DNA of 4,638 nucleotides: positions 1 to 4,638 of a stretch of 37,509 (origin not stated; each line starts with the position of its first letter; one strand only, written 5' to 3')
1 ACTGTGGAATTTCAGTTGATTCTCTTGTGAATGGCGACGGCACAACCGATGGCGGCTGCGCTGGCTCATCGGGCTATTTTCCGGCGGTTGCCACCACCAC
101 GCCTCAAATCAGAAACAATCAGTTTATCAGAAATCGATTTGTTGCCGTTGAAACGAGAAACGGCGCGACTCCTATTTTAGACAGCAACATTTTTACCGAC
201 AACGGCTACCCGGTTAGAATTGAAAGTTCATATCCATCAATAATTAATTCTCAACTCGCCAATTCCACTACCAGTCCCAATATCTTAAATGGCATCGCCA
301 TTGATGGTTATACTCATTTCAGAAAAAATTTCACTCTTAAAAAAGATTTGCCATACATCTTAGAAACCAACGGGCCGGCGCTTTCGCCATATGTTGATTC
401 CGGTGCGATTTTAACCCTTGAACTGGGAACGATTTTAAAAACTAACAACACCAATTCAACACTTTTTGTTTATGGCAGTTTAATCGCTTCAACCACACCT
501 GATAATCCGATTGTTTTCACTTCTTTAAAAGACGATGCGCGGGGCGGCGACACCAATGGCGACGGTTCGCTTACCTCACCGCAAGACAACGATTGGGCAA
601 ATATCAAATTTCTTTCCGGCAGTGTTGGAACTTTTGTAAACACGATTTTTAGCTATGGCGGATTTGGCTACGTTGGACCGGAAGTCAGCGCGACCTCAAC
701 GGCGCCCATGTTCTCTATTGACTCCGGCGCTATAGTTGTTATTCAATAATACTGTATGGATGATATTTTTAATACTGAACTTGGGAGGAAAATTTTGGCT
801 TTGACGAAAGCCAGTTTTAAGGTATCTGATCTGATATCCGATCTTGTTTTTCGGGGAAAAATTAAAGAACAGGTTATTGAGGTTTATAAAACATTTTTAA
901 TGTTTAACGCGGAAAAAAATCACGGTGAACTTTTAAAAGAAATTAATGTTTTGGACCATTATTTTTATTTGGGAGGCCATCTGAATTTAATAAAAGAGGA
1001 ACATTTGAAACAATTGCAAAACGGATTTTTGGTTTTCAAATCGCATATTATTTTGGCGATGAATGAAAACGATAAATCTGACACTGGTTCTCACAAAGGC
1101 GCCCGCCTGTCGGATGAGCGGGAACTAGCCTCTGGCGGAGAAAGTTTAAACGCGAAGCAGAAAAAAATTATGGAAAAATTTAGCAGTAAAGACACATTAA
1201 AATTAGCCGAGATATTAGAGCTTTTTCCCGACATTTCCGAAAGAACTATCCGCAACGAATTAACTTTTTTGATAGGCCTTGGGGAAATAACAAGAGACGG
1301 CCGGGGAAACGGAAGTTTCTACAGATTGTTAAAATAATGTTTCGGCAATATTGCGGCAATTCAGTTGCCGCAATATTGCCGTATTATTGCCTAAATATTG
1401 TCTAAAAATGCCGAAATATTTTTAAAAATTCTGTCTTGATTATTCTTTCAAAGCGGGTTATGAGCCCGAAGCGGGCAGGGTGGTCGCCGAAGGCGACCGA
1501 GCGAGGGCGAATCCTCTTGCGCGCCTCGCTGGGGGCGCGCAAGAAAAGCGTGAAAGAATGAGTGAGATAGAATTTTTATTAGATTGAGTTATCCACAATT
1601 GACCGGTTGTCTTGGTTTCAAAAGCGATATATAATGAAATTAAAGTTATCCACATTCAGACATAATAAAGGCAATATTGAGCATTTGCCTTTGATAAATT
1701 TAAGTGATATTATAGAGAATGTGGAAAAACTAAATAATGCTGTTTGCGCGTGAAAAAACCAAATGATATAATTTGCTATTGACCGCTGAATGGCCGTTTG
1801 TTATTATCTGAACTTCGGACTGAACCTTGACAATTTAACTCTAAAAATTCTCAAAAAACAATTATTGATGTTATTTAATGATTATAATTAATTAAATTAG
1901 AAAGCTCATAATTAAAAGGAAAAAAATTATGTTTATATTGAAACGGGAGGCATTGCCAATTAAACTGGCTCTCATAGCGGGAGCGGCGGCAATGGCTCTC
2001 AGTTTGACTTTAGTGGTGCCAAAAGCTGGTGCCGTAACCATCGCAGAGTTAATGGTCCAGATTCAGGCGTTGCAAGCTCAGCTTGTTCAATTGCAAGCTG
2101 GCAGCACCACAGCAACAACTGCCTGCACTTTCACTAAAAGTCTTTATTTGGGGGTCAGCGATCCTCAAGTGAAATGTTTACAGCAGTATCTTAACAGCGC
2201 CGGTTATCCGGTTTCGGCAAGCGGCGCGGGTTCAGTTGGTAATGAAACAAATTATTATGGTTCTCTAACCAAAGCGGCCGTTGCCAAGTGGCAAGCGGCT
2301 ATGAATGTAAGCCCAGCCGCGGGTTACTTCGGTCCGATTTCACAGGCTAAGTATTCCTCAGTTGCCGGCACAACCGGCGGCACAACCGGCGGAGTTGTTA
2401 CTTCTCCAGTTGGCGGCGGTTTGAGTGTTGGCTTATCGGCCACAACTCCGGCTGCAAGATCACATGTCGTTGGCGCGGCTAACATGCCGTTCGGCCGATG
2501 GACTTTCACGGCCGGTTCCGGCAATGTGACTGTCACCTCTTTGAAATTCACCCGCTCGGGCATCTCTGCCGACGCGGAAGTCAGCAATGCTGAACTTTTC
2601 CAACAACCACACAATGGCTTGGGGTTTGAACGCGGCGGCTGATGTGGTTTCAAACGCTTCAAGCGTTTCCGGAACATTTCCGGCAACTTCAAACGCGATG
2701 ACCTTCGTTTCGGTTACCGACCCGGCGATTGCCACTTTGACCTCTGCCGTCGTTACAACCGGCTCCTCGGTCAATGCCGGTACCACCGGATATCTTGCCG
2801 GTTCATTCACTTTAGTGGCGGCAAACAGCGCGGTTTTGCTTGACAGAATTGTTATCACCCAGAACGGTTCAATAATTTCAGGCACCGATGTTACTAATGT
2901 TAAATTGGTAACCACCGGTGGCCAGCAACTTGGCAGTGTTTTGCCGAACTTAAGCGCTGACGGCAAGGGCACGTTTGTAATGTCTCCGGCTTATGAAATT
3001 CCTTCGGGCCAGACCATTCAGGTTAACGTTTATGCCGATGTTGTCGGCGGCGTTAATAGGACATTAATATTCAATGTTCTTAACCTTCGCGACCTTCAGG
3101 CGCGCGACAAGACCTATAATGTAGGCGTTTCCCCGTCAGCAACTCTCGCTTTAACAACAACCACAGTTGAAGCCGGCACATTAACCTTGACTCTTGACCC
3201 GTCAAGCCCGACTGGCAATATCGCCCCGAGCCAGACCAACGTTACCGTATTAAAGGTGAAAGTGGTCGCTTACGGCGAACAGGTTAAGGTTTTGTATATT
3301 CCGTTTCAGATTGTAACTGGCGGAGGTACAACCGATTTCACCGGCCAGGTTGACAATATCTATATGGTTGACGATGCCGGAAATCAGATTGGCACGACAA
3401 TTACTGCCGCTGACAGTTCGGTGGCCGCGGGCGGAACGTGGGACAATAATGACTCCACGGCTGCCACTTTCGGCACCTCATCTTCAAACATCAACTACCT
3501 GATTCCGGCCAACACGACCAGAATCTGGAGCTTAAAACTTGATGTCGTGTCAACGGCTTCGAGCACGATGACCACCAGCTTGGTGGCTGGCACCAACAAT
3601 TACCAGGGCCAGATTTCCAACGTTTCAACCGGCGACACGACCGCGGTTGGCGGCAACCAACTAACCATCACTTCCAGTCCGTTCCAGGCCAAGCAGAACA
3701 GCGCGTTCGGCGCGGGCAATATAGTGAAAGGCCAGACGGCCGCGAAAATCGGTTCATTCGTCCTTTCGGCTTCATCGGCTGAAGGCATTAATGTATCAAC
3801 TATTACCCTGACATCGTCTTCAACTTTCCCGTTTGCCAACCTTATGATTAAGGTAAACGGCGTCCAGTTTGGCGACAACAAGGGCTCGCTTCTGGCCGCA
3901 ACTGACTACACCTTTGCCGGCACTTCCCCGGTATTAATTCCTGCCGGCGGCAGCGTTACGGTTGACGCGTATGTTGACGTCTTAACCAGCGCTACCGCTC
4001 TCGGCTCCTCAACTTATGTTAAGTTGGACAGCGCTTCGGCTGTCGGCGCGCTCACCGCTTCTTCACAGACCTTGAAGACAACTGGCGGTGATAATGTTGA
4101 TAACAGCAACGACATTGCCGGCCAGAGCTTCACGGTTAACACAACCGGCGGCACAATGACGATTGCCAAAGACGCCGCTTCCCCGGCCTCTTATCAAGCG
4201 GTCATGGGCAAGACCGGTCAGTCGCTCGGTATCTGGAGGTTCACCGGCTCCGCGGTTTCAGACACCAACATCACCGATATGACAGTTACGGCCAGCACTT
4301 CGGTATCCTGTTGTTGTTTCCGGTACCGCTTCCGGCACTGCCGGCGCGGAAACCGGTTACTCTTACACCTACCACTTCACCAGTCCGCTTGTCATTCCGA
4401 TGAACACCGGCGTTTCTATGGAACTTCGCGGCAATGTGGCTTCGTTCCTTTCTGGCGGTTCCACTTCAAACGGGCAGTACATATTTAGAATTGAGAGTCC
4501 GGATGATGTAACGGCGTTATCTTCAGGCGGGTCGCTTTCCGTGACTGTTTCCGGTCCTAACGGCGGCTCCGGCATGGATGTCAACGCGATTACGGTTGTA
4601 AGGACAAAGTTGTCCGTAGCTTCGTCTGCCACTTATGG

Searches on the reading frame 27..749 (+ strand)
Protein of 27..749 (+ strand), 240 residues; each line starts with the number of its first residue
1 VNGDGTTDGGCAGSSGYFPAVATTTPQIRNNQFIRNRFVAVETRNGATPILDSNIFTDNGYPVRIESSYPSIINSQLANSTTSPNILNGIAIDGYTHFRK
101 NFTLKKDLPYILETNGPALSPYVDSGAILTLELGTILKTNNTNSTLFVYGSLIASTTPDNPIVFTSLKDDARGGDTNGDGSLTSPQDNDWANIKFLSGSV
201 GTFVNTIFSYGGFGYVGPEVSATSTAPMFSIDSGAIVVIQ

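Call 7: search_protein_families(library=pfam, proteins=[window:27-749:+], max_evalue=1)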
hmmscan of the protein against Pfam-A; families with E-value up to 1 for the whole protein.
window:27-749:+ (240 aa): 1 family
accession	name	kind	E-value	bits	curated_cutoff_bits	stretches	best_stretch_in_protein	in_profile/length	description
PF13229.12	Beta_helix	-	0.00034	20.7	25.9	1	26-87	11-69/158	Right handed beta helix region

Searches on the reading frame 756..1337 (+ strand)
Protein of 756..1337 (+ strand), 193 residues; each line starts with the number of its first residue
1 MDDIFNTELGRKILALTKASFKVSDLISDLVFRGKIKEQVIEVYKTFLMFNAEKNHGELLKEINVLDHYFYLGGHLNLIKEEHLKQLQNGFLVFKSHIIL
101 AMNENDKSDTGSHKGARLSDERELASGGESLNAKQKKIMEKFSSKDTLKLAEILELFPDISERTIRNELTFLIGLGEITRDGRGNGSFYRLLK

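Call 7: search_protein_families(library=pfam, proteins=[window:756-1337:+], max_evalue=1)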
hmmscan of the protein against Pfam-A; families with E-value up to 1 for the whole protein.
window:756-1337:+ (193 aa): 3 families
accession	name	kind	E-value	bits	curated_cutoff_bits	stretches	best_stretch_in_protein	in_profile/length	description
PF08220.18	HTH_DeoR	-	0.00025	21.2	21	1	135-180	2-46/57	DeoR-like helix-turn-helix domain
PF09114.16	MotA_activ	-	0.022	15.3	26.1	1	129-184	12-67/95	Transcription factor MotA, activation domain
PF07848.18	PaaX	-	0.028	15.1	24.8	1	150-191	26-66/70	PaaX-like protein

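Call 11: find_encoding_contigs(protein=window:756-1337:+, flank=10000, max_places=4)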
Protein window:756-1337:+ (193 aa): 2 contigs read that carry it; 2 places shown.
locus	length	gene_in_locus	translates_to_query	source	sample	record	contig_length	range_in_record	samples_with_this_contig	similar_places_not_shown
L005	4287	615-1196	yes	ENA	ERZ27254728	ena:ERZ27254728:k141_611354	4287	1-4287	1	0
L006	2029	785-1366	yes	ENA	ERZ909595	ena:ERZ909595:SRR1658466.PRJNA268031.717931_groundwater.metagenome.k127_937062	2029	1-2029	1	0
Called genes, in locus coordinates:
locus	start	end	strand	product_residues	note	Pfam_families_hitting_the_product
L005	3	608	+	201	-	?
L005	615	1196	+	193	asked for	-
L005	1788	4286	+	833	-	?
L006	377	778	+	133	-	-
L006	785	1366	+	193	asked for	-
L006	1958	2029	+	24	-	?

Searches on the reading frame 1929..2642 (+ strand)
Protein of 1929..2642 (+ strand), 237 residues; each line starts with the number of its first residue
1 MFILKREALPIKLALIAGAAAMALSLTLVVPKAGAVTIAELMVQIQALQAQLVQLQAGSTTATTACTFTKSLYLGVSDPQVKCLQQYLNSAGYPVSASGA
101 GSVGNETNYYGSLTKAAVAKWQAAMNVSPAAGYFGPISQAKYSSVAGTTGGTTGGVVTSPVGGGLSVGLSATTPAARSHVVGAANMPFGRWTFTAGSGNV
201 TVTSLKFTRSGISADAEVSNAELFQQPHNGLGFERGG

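Call 7: search_protein_families(library=pfam, proteins=[window:1929-2642:+], max_evalue=1)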
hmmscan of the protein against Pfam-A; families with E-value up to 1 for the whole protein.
window:1929-2642:+ (237 aa): 2 families
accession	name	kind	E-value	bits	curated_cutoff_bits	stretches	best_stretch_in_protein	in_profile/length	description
PF01471.23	PG_binding_1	-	9e-09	35.8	23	1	78-128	2-44/57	Putative peptidoglycan binding domain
PF14282.11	FlxA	-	0.061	13.9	26.3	1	39-61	52-74/101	FlxA-like protein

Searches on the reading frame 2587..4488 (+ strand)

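Call 7: search_protein_families(library=pfam, proteins=[window:2587-4488:+], max_evalue=1)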
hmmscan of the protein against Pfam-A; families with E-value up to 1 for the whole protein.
window:2587-4488:+ (633 aa): 1 family
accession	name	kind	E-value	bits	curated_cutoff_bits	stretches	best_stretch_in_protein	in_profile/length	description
PF20753.2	DUF6558_C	-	0.12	13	24.4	1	293-368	9-83/119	Phage tail C-terminal domain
